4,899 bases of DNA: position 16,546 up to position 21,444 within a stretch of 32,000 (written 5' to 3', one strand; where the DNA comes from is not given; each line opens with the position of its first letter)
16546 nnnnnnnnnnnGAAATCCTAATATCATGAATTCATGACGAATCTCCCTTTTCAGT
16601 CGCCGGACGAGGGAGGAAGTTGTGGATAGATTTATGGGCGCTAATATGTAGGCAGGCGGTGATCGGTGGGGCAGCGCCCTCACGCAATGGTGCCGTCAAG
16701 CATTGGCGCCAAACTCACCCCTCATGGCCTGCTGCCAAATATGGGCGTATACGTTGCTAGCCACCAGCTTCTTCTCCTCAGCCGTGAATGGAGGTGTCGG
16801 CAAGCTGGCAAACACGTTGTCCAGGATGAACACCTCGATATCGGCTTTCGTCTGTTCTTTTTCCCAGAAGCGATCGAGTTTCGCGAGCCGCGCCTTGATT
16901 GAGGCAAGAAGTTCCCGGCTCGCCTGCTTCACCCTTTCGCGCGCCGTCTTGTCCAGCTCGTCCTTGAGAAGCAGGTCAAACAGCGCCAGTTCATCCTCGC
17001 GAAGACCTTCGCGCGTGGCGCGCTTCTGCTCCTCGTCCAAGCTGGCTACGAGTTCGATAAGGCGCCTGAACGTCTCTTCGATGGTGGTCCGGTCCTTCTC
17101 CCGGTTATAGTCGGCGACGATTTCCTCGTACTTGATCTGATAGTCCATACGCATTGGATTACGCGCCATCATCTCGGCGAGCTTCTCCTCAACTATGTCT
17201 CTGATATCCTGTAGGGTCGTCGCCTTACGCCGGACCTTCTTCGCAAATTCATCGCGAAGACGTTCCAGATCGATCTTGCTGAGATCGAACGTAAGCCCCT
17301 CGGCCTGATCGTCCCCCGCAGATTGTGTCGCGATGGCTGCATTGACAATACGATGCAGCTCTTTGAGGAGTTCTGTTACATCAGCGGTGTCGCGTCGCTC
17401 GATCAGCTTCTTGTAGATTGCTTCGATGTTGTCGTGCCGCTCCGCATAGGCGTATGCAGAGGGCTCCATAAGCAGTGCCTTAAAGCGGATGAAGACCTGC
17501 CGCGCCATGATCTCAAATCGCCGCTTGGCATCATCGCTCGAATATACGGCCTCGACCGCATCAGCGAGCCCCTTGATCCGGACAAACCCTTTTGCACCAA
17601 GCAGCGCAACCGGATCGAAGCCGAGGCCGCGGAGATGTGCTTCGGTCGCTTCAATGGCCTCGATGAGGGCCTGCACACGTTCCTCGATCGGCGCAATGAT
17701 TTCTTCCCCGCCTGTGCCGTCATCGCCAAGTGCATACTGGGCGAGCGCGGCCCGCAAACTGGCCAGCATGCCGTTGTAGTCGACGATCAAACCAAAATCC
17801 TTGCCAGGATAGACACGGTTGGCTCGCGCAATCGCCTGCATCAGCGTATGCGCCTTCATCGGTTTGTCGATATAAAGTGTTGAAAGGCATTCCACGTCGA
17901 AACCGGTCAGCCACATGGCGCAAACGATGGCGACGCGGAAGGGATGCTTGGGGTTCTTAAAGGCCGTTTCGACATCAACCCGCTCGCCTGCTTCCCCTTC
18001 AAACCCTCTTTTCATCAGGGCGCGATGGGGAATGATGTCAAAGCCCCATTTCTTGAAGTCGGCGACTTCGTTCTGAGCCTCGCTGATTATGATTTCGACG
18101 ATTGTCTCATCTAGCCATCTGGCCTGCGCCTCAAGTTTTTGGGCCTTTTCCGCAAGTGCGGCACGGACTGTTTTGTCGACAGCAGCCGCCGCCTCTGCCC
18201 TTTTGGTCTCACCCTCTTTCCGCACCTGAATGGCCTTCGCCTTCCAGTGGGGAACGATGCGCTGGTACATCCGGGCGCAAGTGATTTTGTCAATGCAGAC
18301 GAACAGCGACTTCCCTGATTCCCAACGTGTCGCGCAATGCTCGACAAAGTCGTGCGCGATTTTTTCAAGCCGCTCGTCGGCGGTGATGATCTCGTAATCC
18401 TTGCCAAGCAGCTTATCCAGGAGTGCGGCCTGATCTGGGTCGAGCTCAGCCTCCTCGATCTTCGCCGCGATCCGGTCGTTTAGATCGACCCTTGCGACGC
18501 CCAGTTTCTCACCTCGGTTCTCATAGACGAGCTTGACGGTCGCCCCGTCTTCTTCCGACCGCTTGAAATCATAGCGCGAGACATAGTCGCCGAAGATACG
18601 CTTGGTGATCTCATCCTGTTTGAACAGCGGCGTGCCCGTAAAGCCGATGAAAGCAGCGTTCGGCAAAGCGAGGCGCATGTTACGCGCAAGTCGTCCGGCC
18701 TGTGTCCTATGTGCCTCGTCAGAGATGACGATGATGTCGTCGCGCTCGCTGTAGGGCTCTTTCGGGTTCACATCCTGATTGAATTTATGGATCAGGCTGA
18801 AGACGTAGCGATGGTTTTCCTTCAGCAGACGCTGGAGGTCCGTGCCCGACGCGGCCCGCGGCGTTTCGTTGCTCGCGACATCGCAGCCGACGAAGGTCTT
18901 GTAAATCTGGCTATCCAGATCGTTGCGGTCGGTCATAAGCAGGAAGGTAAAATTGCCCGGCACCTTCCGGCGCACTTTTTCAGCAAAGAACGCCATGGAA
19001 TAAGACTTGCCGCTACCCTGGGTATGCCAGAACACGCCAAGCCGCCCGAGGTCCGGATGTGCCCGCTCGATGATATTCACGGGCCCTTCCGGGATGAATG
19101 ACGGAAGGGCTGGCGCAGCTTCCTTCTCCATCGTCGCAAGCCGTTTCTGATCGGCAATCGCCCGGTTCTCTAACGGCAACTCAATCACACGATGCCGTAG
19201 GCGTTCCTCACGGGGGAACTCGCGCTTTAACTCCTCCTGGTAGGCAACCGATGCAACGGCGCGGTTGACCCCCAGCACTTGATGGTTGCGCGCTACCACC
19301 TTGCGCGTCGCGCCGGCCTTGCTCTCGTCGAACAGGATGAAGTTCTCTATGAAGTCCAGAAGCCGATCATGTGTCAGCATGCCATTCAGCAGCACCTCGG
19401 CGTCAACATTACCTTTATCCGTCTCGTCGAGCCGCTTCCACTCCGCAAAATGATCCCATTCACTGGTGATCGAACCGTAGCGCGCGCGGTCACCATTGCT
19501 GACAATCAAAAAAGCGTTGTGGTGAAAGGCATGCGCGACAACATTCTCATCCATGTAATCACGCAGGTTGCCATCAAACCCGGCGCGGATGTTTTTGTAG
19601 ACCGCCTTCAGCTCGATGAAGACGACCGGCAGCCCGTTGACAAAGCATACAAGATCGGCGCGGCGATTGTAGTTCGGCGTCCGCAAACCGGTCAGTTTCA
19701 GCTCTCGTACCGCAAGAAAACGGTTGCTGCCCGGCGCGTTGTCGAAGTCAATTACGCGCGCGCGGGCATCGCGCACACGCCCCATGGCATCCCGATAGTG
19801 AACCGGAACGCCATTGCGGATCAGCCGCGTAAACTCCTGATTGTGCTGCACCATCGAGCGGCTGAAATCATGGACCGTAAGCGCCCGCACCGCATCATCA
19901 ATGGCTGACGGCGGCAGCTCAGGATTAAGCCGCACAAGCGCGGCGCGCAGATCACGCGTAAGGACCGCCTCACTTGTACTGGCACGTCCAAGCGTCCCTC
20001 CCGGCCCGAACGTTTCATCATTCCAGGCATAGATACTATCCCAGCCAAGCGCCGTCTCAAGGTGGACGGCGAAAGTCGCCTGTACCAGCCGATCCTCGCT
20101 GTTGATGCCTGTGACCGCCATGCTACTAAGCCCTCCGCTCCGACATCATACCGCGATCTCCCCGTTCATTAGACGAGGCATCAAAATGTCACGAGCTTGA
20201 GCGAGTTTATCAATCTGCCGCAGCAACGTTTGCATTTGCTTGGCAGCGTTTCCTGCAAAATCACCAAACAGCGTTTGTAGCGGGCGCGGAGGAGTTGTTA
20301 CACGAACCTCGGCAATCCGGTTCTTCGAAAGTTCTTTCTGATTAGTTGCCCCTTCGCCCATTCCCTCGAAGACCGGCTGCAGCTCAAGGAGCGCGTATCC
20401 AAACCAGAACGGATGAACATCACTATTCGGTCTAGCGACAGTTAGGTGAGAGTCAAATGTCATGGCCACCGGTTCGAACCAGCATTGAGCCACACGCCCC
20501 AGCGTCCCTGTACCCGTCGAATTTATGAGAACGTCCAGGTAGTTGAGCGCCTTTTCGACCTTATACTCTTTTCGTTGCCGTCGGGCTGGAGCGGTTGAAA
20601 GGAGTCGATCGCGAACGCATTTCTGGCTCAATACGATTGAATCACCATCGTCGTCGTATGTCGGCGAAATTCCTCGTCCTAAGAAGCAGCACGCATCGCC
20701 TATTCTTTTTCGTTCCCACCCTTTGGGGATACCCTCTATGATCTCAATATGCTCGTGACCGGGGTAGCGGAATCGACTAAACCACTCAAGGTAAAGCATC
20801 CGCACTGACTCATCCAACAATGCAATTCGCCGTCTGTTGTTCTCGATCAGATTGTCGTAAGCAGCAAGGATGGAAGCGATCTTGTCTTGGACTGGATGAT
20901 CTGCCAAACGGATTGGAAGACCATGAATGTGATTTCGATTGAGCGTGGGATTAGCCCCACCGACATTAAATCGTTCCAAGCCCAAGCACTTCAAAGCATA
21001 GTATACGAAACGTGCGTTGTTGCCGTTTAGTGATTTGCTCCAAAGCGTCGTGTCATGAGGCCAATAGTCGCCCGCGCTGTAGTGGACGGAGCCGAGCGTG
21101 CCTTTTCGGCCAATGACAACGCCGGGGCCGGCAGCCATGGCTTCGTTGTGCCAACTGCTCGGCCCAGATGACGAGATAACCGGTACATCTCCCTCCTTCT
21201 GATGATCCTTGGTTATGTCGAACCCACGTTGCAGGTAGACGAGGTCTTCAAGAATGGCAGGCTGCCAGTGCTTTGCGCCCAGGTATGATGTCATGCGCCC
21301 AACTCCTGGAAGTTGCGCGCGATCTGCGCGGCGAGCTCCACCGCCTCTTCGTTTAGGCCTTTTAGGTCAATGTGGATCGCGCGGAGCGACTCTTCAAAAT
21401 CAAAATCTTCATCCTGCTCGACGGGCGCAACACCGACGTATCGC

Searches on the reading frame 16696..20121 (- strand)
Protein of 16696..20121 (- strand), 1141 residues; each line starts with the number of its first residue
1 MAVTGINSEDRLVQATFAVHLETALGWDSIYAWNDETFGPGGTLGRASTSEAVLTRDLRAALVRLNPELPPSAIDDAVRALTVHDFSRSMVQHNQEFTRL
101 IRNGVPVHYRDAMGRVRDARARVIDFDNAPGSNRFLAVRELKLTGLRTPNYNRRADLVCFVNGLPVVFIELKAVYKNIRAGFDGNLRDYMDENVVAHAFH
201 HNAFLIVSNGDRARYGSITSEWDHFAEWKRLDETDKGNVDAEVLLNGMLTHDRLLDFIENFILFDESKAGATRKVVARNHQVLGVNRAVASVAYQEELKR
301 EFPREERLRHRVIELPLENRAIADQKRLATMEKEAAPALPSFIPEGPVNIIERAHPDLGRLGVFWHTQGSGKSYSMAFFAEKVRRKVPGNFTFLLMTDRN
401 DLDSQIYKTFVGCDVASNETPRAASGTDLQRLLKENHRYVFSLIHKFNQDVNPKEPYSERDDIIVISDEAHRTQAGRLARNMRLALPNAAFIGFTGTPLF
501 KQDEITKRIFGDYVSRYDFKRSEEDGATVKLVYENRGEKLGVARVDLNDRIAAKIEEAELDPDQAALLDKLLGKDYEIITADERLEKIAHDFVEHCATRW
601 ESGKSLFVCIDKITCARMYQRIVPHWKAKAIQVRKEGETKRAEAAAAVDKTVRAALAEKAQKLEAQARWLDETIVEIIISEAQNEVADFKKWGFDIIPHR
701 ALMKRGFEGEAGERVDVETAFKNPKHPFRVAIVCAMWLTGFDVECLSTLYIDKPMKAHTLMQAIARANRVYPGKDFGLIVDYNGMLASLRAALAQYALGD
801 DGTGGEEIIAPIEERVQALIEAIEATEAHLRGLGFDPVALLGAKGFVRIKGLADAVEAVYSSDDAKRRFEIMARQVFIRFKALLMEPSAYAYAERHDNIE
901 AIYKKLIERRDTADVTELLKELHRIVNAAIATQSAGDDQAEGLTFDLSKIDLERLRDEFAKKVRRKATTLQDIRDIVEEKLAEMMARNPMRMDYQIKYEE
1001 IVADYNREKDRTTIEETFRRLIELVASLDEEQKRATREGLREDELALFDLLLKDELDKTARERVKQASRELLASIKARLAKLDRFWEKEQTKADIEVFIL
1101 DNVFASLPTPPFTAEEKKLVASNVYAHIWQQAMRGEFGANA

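Call 6: search_protein_families(library=pfam, proteins=[window:16696-20121:-], max_evalue=0.01)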
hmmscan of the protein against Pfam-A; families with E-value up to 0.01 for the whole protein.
window:16696-20121:- (1141 aa): 5 families
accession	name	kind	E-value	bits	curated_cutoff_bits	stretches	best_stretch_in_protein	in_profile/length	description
PF18766.7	SWI2_SNF2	-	1.8e-66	224.4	26.7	1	350-558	9-215/221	SWI2/SNF2 ATPase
PF04313.20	HSDR_N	-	2.5e-33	116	25.1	1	8-221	3-195/198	Type I restriction enzyme R protein N terminus (HSDR_N)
PF22679.2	T1R_D3-like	-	2.4e-19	70.8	27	1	716-783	88-157/158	Type I restriction enzyme subunit R domain 3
PF04851.21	ResIII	-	8.8e-19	68.4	22.5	1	360-498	24-162/164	Type III restriction enzyme, res subunit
PF11867.13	T1RH-like_C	-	1.3e-18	67.9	26.8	1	806-1097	5-296/329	Type I restriction enzyme HindI endonuclease subunit-like, C-terminal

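Call 7: search_protein_families(library=padloc, proteins=[window:16696-20121:-], max_evalue=0.01)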
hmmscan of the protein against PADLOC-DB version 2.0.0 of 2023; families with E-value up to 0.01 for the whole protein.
window:16696-20121:- (1141 aa): 7 families
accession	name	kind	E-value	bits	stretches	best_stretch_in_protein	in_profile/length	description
PDLC03040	REase_I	-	7.1e-154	512.1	2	353-1115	279-1008/1029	Type I restriction enzyme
PDLC03044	REase_I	-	7.9e-73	243.9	3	362-610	272-540/1034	Type I restriction enzyme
PDLC03041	REase_I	-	1.4e-66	223.2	3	362-597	339-581/1099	Type I restriction enzyme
PDLC03048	REase_I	-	6.7e-45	151.6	2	362-1090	272-956/976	Type I restriction enzyme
PDLC03046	REase_I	-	1.1e-20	71.3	1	460-783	409-729/1025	Type I restriction enzyme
PDLC03045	REase_I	-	8.6e-18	61.7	2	362-519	287-444/995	Type I restriction enzyme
PDLC03043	REase_I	-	8.2e-07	26.4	1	151-289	147-285/313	Type I restriction enzyme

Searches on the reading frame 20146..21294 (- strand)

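Call 6: search_protein_families(library=pfam, proteins=[window:20146-21294:-], max_evalue=0.01)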
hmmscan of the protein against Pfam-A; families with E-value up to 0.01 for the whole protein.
window:20146-21294:- (382 aa): 1 family
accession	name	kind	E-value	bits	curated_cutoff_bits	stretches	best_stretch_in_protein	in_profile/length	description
PF01420.25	Methylase_S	-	2.7e-16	60.7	22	1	9-158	3-164/168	Type I restriction modification DNA specificity domain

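Call 7: search_protein_families(library=padloc, proteins=[window:20146-21294:-], max_evalue=0.01)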
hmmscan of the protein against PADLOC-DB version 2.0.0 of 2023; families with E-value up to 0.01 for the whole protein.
window:20146-21294:- (382 aa): 82 families (the best 25 are shown)
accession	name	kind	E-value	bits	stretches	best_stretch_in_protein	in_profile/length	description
PDLC03063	Specificity_I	-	8.2e-60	200.9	1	9-382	3-358/369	Type I specificity subunit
PDLC03099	Specificity_I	-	1.9e-55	186.6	1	9-381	4-391/405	Type I specificity subunit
PDLC03092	Specificity_I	-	6.5e-51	171.9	1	82-382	94-397/397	Type I specificity subunit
PDLC03086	Specificity_I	-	1.2e-49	167.5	2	189-381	248-445/458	Type I specificity subunit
PDLC03068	Specificity_I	-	1.6e-46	157.3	2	112-382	131-397/403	Type I specificity subunit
PDLC03136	Specificity_I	-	4.4e-40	135.8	1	8-130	135-257/316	Type I specificity subunit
PDLC03172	Specificity_I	-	2.7e-36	123.5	2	59-200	76-228/431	Type I specificity subunit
PDLC03152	Specificity_I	-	4.7e-33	112.5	1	200-365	3-172/403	Type I specificity subunit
PDLC03163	Specificity_I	-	2.2e-31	107.5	1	90-382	110-420/434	Type I specificity subunit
PDLC03168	Specificity_I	-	1e-29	102.3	2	10-174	5-193/459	Type I specificity subunit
PDLC03089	Specificity_I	-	1e-29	101.9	3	299-382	350-435/446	Type I specificity subunit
PDLC03054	Specificity_I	-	1.8e-27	93.9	1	9-154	8-153/401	Type I specificity subunit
PDLC03116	Specificity_I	-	7.7e-26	89.2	1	10-152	14-157/409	Type I specificity subunit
PDLC03133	Specificity_I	-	1.7e-23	81.4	1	90-201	107-220/417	Type I specificity subunit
PDLC03164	Specificity_I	-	1.3e-21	75.4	2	118-381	138-395/409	Type I specificity subunit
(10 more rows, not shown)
